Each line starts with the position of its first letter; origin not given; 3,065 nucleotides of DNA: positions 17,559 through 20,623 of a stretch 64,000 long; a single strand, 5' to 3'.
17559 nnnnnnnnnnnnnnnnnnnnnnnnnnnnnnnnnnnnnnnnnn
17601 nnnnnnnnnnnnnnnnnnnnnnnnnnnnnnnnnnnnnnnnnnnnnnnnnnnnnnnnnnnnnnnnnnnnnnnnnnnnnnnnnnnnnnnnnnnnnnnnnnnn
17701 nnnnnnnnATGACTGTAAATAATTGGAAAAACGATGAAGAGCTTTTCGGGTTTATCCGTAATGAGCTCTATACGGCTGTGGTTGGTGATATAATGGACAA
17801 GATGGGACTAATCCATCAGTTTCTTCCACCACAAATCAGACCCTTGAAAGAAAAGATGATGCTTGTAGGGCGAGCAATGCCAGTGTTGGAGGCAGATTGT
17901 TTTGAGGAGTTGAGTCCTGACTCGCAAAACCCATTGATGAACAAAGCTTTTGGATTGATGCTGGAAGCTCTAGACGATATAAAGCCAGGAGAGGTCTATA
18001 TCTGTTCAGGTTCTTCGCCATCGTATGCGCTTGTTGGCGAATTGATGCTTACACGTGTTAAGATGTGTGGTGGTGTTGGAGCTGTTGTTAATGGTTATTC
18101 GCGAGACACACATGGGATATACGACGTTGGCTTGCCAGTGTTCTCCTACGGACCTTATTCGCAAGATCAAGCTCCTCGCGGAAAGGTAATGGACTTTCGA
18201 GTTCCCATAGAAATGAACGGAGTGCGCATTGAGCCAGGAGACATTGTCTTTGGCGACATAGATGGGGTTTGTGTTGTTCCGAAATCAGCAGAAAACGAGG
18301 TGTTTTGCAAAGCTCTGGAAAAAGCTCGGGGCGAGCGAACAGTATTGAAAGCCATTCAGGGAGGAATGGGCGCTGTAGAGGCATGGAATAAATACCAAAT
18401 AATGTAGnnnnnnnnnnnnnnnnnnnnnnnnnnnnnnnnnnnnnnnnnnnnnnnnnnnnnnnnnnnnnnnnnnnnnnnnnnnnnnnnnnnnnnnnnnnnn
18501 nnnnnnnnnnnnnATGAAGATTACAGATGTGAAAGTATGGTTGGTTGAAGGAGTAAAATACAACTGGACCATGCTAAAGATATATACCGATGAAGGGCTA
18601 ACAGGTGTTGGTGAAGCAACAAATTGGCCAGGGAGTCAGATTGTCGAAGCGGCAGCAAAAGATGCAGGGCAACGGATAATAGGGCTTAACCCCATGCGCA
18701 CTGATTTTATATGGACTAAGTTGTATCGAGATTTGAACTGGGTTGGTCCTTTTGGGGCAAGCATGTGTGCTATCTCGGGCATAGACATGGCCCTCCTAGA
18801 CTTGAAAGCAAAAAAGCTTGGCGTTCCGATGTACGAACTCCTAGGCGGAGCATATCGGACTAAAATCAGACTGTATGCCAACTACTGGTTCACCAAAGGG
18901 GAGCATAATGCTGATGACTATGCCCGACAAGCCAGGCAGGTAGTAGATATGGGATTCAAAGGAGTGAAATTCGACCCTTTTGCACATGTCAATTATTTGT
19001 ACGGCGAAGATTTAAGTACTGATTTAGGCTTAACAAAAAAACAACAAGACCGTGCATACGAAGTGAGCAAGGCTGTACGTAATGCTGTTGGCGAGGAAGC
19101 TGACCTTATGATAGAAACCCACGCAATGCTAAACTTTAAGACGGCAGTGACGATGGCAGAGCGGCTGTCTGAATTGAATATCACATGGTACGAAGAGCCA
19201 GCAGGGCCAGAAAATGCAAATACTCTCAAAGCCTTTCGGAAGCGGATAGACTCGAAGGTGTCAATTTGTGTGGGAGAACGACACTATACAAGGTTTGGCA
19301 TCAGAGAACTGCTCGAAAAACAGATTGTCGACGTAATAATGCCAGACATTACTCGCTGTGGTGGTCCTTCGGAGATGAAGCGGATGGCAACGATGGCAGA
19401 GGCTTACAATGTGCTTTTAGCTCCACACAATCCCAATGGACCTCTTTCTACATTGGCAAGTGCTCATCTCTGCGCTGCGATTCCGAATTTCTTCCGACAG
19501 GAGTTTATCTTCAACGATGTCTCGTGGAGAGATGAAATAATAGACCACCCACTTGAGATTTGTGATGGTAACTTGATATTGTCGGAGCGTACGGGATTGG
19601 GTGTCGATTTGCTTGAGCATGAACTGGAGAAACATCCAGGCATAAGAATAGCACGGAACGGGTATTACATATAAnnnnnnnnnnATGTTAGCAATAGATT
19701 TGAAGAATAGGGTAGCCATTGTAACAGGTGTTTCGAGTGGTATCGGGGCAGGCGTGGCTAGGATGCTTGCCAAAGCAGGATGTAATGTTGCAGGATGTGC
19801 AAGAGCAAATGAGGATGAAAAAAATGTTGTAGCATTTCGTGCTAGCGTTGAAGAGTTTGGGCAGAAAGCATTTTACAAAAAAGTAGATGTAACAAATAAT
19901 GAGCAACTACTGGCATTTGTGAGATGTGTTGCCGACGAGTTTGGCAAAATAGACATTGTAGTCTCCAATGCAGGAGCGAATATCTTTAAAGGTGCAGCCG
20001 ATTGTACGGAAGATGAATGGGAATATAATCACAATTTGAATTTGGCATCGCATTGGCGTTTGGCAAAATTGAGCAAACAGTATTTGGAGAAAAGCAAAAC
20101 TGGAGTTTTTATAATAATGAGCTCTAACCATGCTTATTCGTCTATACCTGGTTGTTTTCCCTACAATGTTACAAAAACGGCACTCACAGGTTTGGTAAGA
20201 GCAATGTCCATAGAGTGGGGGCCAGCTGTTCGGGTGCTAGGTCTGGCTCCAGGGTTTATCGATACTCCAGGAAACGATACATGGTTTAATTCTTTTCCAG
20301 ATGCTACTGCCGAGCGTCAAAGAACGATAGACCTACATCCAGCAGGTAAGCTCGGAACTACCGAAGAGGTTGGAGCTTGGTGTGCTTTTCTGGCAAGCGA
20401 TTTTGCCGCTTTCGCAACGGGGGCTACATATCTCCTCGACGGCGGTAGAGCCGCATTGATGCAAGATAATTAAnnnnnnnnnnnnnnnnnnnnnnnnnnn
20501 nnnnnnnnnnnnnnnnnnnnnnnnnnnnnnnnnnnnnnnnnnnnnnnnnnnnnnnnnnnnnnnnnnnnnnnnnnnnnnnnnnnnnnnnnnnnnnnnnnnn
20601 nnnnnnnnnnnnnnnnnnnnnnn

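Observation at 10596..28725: PUL-like locus coupling two GH2 enzymes and SusC/D to a kinase-less oxidative (non-phosphorylative) sugar pathway and a RhaT-type symporter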

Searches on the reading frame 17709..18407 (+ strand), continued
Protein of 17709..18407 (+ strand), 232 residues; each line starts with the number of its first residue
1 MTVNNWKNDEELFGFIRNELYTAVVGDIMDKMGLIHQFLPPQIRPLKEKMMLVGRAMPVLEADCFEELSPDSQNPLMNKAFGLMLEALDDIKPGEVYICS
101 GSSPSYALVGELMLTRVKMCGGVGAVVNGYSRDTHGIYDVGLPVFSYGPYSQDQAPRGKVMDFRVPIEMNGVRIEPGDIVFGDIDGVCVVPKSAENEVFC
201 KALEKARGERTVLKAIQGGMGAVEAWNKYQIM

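Call 74: search_protein_families(library=pfam, proteins=[L001:88-1008:+, L001:5796-8192:+, L002:2078-3091:+, L002:3150-4643:+, L002:4816-6288:+, L002:6352-9030:+])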
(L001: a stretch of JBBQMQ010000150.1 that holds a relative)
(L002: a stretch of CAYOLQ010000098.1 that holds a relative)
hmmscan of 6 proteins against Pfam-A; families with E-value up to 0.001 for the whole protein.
L001:88-1008:+ (307 aa): 2 families
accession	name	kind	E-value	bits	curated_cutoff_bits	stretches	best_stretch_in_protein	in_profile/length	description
PF10566.15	Glyco_hydro_97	-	7.5e-48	163.7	32.5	1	29-203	77-264/275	Glycoside hydrolase 97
PF14509.12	GH97_C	-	4e-20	72.3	25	1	215-304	1-95/97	Glycosyl-hydrolase 97 C-terminal, oligomerisation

L001:5796-8192:+ (799 aa): 4 families
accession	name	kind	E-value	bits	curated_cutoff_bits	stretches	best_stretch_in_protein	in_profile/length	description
PF01055.32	Glyco_hydro_31_2nd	-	6e-25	88.7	23.5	1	284-580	1-327/328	Glycosyl hydrolases family 31 TIM-barrel domain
PF17137.9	DUF5110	-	4.1e-21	75.2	27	1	686-755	1-69/71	Domain of unknown function (DUF5110)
PF21365.3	Glyco_hydro_31_3rd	-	3.3e-16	60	24.4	1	589-670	1-87/87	Glycosyl hydrolase family 31 C-terminal domain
PF13802.12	Gal_mutarotas_2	-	1.2e-13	52.1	27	1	45-242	4-184/184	Glycosyl hydrolase 31 N-terminal galactose mutarotase-like domain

L002:2078-3091:+ (338 aa): 2 families
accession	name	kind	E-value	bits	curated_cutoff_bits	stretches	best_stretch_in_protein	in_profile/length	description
PF02826.25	2-Hacid_dh_C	-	5.6e-56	189.2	25.1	1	120-299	1-178/178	D-isomer specific 2-hydroxyacid dehydrogenase, NAD binding domain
PF00389.36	2-Hacid_dh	-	1.2e-26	93.4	24.6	1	16-331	2-134/134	D-isomer specific 2-hydroxyacid dehydrogenase, catalytic domain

L002:3150-4643:+ (498 aa): 2 families
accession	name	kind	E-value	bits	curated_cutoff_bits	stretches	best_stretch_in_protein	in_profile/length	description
PF01120.23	Alpha_L_fucos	-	3.9e-95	319.6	25.2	1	61-394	8-344/345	Alpha-L-fucosidase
PF14871.12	GHL6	-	4.9e-06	27.2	35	1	129-247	2-123/132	Hypothetical glycosyl hydrolase 6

L002:4816-6288:+ (491 aa): 4 families
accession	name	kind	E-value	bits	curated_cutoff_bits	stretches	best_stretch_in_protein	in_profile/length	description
PF13472.12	Lipase_GDSL_2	-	2.2e-16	61.3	32.9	1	291-481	1-178/178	GDSL-like Lipase/Acylhydrolase family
PF16075.10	DUF4815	-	2.8e-07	29.7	30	1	191-258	369-437/570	Domain of unknown function (DUF4815)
PF00657.28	Lipase_GDSL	-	5e-07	30.5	23.6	1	289-486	1-208/208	GDSL-like Lipase/Acylhydrolase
PF25182.1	NonGDSL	-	1.4e-05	24.9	80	1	269-337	10-78/220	Non-GDSL lipase-like family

L002:6352-9030:+ (893 aa): 3 families
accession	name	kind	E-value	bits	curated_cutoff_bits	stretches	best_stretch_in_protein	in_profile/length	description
PF17389.8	Bac_rhamnosid6H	-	2.3e-16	60.5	24.5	1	429-654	34-246/339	Bacterial alpha-L-rhamnosidase 6 hairpin glycosidase domain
PF17390.7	Bac_rhamnosid_C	-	7.3e-11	42.2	22.1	1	771-836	1-64/78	Bacterial alpha-L-rhamnosidase C-terminal domain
PF17167.11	Glyco_hydro_94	-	0.00032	20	27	1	504-670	127-308/420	Glycosyl hydrolase 94 superfamily, catalytic domain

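Call 87: predict_structure(alignment_id=A1)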
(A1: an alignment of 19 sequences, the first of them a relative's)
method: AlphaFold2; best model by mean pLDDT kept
length: 232 residues; sequences in the alignment: 19
mean_pLDDT: 76.2   pTM: 0.77
mean pLDDT of the five models: 76.2, 76.1, 60.1, 55.7, 53.8
residues with pLDDT >= 90: 68; 70-90: 89; 50-70: 48; < 50: 27
segments of 3 or more residues with pLDDT < 50: 62-66, 78-80, 149-163
pLDDT, mean of each block of 10 residues (from residue 1): 72 91 92 85 71 84 53 54 68 86 59 85 81 68 71 39 62 88 90 93 89 91 85 61
secondary structure, 60 per line:
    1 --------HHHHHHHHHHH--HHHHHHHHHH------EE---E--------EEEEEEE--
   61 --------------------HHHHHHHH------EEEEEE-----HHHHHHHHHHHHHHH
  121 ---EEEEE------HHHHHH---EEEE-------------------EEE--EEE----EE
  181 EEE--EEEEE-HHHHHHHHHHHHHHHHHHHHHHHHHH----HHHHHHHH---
elements in order: H9-19 H22-31 E52-58 H81-88 E95-100 H106-120 E124-128 H135-140 E144-147 E167-169 E172-174 E179-183 E186-190 H192-217 H222-229

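Call 89: fold_search(model_id=the predicted structure, library=pdb)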
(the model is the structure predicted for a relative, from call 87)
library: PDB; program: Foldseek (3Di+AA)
matches with E <= 10: 542; with E <= 0.001: 26
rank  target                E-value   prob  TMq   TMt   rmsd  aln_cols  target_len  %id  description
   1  5ir2                  1.4e-11  1.00  0.66  0.69   4.6       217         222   26  Crystal structure of novel cellulases from microbes associated with the gut ecosystem (released 2016-03-23)
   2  3noj                  1.2e-09  1.00  0.62  0.61   5.1       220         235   23  The structure of HMG/CHA aldolase from the protocatechuate degradation pathway of Pseudomonas putida (released 2010-09-15)
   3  2c5q_F                1.5e-09  1.00  0.63  0.64   6.3       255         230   21  Crystal structure of yeast YER010Cp (released 2005-11-14)
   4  3k4i_A                2.1e-09  1.00  0.60  0.68   4.8       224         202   21  CRYSTAL STRUCTURE OF uncharacterized protein PSPTO_3204 from Pseudomonas syringae pv. tomato str. DC3000 (released 2009-10-13)
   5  2c5q_B                2.5e-09  1.00  0.61  0.61   6.2       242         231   20  Crystal structure of yeast YER010Cp (released 2005-11-14)
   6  5x15_B                2.7e-09  1.00  0.64  0.74   5.4       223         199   22  Crystal structure of Streptomyces coelicolor RraAS2, an unusual member of the RNase ES inhibitor RraA protein family (released 2017-05-17)
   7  3k4i_C                3.0e-09  1.00  0.62  0.67   4.5       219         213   23  CRYSTAL STRUCTURE OF uncharacterized protein PSPTO_3204 from Pseudomonas syringae pv. tomato str. DC3000 (released 2009-10-13)
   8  2c5q_E                6.0e-09  1.00  0.58  0.58   6.5       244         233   20  Crystal structure of yeast YER010Cp (released 2005-11-14)
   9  3k4i_B                8.7e-09  1.00  0.57  0.66   5.2       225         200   20  CRYSTAL STRUCTURE OF uncharacterized protein PSPTO_3204 from Pseudomonas syringae pv. tomato str. DC3000 (released 2009-10-13)
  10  2c5q_A                1.8e-08  1.00  0.61  0.61   6.3       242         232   21  Crystal structure of yeast YER010Cp (released 2005-11-14)
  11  5x15_C                2.4e-08  1.00  0.62  0.71   5.7       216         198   24  Crystal structure of Streptomyces coelicolor RraAS2, an unusual member of the RNase ES inhibitor RraA protein family (released 2017-05-17)
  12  5x15_A                5.7e-08  1.00  0.60  0.69   5.4       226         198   21  Crystal structure of Streptomyces coelicolor RraAS2, an unusual member of the RNase ES inhibitor RraA protein family (released 2017-05-17)
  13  3c8o_A                1.2e-07  1.00  0.44  0.61   5.6       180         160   21  The Crystal Structure of RraA from PAO1 (released 2009-02-17)
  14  3c8o_B                3.1e-07  1.00  0.44  0.61   5.6       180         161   21  The Crystal Structure of RraA from PAO1 (released 2009-02-17)
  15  1nxj_C                4.2e-07  1.00  0.44  0.63   5.9       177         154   20  Structure of Rv3853 from Mycobacterium tuberculosis (released 2003-07-29)
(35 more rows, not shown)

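Call 100: search_protein_families(library=pfam, proteins=[L037:13082-15493:+])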
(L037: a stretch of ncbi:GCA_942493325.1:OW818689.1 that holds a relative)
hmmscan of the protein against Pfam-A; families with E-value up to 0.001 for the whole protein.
L037:13082-15493:+ (804 aa): 0 families

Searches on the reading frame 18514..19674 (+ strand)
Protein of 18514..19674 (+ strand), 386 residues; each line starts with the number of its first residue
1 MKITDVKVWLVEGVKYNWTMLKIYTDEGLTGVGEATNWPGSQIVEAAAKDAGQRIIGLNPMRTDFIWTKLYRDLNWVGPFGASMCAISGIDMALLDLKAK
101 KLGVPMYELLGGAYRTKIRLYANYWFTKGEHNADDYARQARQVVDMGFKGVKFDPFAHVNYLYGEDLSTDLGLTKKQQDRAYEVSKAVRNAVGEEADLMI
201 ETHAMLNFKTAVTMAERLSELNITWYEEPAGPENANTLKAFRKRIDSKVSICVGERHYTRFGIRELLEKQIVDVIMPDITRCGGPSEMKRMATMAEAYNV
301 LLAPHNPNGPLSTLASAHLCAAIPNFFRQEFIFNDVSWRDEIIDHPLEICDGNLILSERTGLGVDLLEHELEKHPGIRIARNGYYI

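Call 3: search_protein_families(library=pfam, proteins=[window:18514-19674:+])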
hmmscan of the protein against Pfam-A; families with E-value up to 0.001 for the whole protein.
window:18514-19674:+ (386 aa): 2 families
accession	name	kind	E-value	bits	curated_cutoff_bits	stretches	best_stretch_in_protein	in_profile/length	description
PF13378.12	MR_MLE_C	-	1.2e-58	198.9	29.4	1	135-368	1-217/219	Enolase C-terminal domain-like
PF02746.21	MR_MLE_N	-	2.4e-17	63.7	22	1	18-111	28-117/117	Mandelate racemase / muconate lactonizing enzyme, N-terminal domain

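Call 4: search_protein_families(library=ncbifam, proteins=[window:18514-19674:+])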
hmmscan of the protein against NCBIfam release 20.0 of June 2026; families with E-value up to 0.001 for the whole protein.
window:18514-19674:+ (386 aa): 13 families
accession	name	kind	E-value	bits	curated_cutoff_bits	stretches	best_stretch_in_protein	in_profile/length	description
NF040790.2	glucon_galact_dh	equivalog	6.2e-73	245.9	750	1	20-374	27-369/390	bifunctional D-gluconate/D-galactonate dehydratase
NF010624.0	PRK14017.1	equivalog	2.4e-70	237.6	311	1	1-373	1-359/382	galactonate dehydratase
NF043051.1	ManoateDhtManD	equivalog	3.5e-56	190.8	550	1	1-375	1-384/403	D-mannonate dehydratase ManD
NF011654.0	PRK15072.1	subfamily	2.5e-53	181.4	430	1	1-375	1-385/404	D-galactonate dehydratase family protein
NF040866.1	AraD_Arch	equivalog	7.8e-44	150.2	650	1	20-373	36-368/372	arabinonate dehydratase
NF047820.1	TalGalacDh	equivalog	6.2e-39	134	500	1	20-369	40-359/371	L-talarate/galactarate dehydratase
NF011968.0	PRK15440.1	equivalog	9.2e-34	117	393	1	23-325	64-334/395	L-rhamnonate dehydratase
TIGR02534.1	mucon_cyclo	subfamily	1.2e-27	97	334.95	1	20-372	31-363/368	muconate/chloromuconate family cycloisomerase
NF043002.1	HProlDhtase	equivalog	6.7e-11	41.6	500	1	16-127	31-142/366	cis-3-hydroxy-L-proline dehydratase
NF041118.1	A_G_epim_Thtga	equivalog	3.2e-09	36.4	500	1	22-300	35-285/341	L-Ala-D/L-Glu epimerase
TIGR03247.1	glucar-dehydr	equivalog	4.1e-06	25.8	828.7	0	289-373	319-404/441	glucarate dehydratase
TIGR01928.1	menC_lowGC_arch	equivalog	2.2e-05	23.7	200.65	0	178-295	158-271/325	o-succinylbenzoate synthase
NF042940.1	racemase_DgcA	equivalog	5.2e-05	22.6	400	0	177-299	148-263/323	N-acetyl-D-Glu racemase DgcA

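Call 5: search_solved_structures(query=window:18514-19674:+, max_evalue=1e-20)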
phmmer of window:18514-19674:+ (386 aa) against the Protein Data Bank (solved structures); distinct sequences matched with E-value up to 1e-20: 63 (the best 60 are shown).
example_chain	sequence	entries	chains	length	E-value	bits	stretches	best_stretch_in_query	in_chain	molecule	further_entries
2poz_A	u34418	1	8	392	1.1e-59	205.5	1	1-374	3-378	Putative dehydratase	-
2gl5_A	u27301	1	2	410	2e-56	194.8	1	15-374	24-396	putative dehydratase protein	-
4e6m_A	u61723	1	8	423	7.8e-56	192.9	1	15-370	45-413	Putative dehydratase protein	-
2qq6_A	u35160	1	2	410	3.6e-55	190.7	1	47-373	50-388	Mandelate racemase/muconate lactonizing enzyme-like protein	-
2o56_A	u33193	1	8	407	4.7e-55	190.3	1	15-381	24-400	Putative mandelate racemase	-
2ox4_A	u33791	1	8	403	1.1e-52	182.5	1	19-369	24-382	Putative mandelate racemase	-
2pod_A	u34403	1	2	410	1.1e-48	169.4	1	131-369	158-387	Mandelate racemase / muconate lactonizing enzyme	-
4e4u_A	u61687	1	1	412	6.3e-48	166.8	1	17-374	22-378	Mandalate racemase/muconate lactonizing enzyme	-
3sjn_A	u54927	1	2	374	2.5e-45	158.3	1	19-373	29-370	Mandelate racemase/muconate lactonizing protein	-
4e5t_A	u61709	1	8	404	7.4e-43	150.1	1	18-372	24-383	Mandelate racemase / muconate lactonizing enzyme, C-terminal domain protein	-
3rr1_A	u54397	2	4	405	1.4e-42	149.2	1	17-332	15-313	Putative D-galactonate dehydratase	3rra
3rcy_A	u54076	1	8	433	4.4e-42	147.6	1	16-368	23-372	Mandelate racemase/muconate lactonizing enzyme-like protein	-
5olc_A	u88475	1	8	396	6e-40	140.6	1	20-377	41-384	Galactonate dehydratase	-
3t4w_A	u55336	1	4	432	7.7e-40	140.2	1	16-375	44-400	Mandelate racemase/muconate lactonizing enzyme family protein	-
4e4f_A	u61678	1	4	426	2.9e-39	138.3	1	2-375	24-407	MANNONATE DEHYDRATASE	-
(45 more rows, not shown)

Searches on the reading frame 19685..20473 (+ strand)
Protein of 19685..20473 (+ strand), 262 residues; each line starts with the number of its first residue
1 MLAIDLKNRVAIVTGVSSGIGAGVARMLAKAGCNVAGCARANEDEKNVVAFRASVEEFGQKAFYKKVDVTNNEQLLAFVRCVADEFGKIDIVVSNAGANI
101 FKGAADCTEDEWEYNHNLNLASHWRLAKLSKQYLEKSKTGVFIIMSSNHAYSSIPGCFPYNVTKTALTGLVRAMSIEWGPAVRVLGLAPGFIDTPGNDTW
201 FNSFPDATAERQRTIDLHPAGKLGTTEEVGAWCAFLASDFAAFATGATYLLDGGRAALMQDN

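Call 3: search_protein_families(library=pfam, proteins=[window:19685-20473:+])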
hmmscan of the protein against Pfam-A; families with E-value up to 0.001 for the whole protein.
window:19685-20473:+ (262 aa): 4 families
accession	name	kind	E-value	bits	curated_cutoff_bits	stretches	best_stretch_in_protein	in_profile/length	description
PF13561.12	adh_short_C2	-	1.1e-47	163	27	1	15-254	1-234/236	Enoyl-(Acyl carrier protein) reductase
PF00106.31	adh_short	-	2.8e-39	135.1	26.6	1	9-199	1-189/195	short chain dehydrogenase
PF08659.16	KR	-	5.4e-13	49.7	22.6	1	12-175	4-164/180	KR domain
PF01370.27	Epimerase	-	8.3e-06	25.8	20.9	1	12-175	2-157/240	NAD dependent epimerase/dehydratase family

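Call 4: search_protein_families(library=ncbifam, proteins=[window:19685-20473:+])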
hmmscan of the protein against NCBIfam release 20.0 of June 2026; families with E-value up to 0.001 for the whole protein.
window:19685-20473:+ (262 aa): 229 families (the best 25 are shown)
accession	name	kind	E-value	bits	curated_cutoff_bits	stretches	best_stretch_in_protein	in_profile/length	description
NF005469.0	PRK07063.1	equivalog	4e-59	200.2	306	1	6-261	5-260/260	SDR family oxidoreductase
NF005559.1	PRK07231.1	subfamily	3.1e-50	171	215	1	6-256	2-248/249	glucose 1-dehydrogenase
NF004791.0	PRK06138.1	equivalog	4.2e-48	163.8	312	1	5-257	2-251/252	SDR family oxidoreductase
NF005893.0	PRK07856.1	equivalog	5.9e-46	156.8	255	1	3-254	4-240/255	SDR family oxidoreductase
TIGR01830.1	3oxo_ACP_reduc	equivalog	5.1e-41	140.9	297.75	1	11-254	1-237/239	3-oxoacyl-[acyl-carrier-protein] reductase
NF009466.0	PRK12826.1-2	subfamily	2.6e-40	138.5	222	1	7-257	2-246/248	3-oxoacyl-ACP reductase FabG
NF005007.0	PRK06398.1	equivalog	3.1e-40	138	341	1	4-258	3-248/259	aldose dehydrogenase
NF005681.0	PRK07478.1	subfamily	1.4e-39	136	267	1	5-256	3-250/254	SDR family oxidoreductase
NF009384.0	PRK12743.1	equivalog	1.5e-39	135.7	264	1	7-255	5-247/258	SDR family oxidoreductase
NF006693.0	PRK09242.1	equivalog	2.1e-39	135.2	328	1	5-255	7-253/258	SDR family oxidoreductase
NF004818.0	PRK06172.1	equivalog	3.9e-39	134.5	336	1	4-257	3-252/253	SDR family oxidoreductase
NF009093.0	PRK12429.1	subfamily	4e-39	134.5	258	1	6-255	3-256/259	3-hydroxybutyrate dehydrogenase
NF004197.0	PRK05653.1-1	equivalog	9.1e-39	133.6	332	1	5-255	4-246/249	3-oxoacyl-ACP reductase FabG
NF009468.0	PRK12826.1-4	equivalog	1.4e-38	133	318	1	5-255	4-247/256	SDR family oxidoreductase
NF052558.1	MBtsdlDhBudC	equivalog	1.8e-38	132.5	270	1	7-257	2-243/250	meso-2,3-butanediol dehydrogenase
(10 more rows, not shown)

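Call 7: search_solved_structures(query=window:19685-20473:+, max_evalue=1e-30)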
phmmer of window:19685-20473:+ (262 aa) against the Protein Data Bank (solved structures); distinct sequences matched with E-value up to 1e-30: 3.
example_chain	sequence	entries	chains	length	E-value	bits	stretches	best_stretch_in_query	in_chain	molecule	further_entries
3imf_A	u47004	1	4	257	3e-32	115.3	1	6-255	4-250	Short chain dehydrogenase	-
5x8h_A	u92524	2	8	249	4.9e-32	114.6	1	6-257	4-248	Short-chain dehydrogenase reductase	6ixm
4j2h_A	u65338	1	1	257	7.7e-31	110.7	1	4-257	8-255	Short chain alcohol dehydrogenase-related dehydrogenase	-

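Call 84: search_solved_structures(query=window:19685-20473:+, max_evalue=1e-22)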
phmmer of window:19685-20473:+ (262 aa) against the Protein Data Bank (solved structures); distinct sequences matched with E-value up to 1e-22: 110 (the best 60 are shown).
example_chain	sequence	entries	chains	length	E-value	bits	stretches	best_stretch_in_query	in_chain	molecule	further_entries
3imf_A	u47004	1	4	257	3e-32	115.3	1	6-255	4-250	Short chain dehydrogenase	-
5x8h_A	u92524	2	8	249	4.9e-32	114.6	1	6-257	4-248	Short-chain dehydrogenase reductase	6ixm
4j2h_A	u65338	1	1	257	7.7e-31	110.7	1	4-257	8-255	Short chain alcohol dehydrogenase-related dehydrogenase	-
4ni5_A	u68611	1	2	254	4e-30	108.3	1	6-257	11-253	Oxidoreductase, short-chain dehydrogenase/reductase family protein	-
3o4r_A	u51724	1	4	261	5.4e-30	107.9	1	6-256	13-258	Dehydrogenase/reductase SDR family member 4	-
8yav_A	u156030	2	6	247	3.9e-29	105.1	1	7-257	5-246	SDR family oxidoreductase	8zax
2zat_A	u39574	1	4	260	4.2e-29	105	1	6-257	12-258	Dehydrogenase/reductase SDR family member 4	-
5end_A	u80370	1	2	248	5.8e-29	104.5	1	5-255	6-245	3-oxoacyl-[acyl-carrier-protein] reductase FabG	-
1vl8_A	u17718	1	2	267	6.5e-29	104.3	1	4-256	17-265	Gluconate 5-dehydrogenase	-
4wjz_A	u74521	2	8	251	1e-28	103.7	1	5-255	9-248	3-oxoacyl-[acyl-carrier-protein] reductase FabG | 3-oxoacyl-[acyl-carrier protein] reductase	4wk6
3op4_A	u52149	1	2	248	1.3e-28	103.3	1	5-255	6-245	3-oxoacyl-[acyl-carrier protein] reductase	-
8yau_A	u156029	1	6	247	1.4e-28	103.3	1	7-257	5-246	SDR family oxidoreductase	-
3rro_A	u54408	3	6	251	1.4e-28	103.3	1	5-255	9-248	3-ketoacyl-(acyl-carrier-protein) reductase | 3-oxoacyl-[acyl-carrier protein] reductase | 3-oxoacyl-[acyl-carrier-protein] reductase FabG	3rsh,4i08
3ak4_A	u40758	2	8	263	3.3e-28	102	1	4-254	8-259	NADH-dependent quinuclidinone reductase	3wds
8yai_A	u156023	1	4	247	3.5e-28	101.9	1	7-257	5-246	SDR family oxidoreductase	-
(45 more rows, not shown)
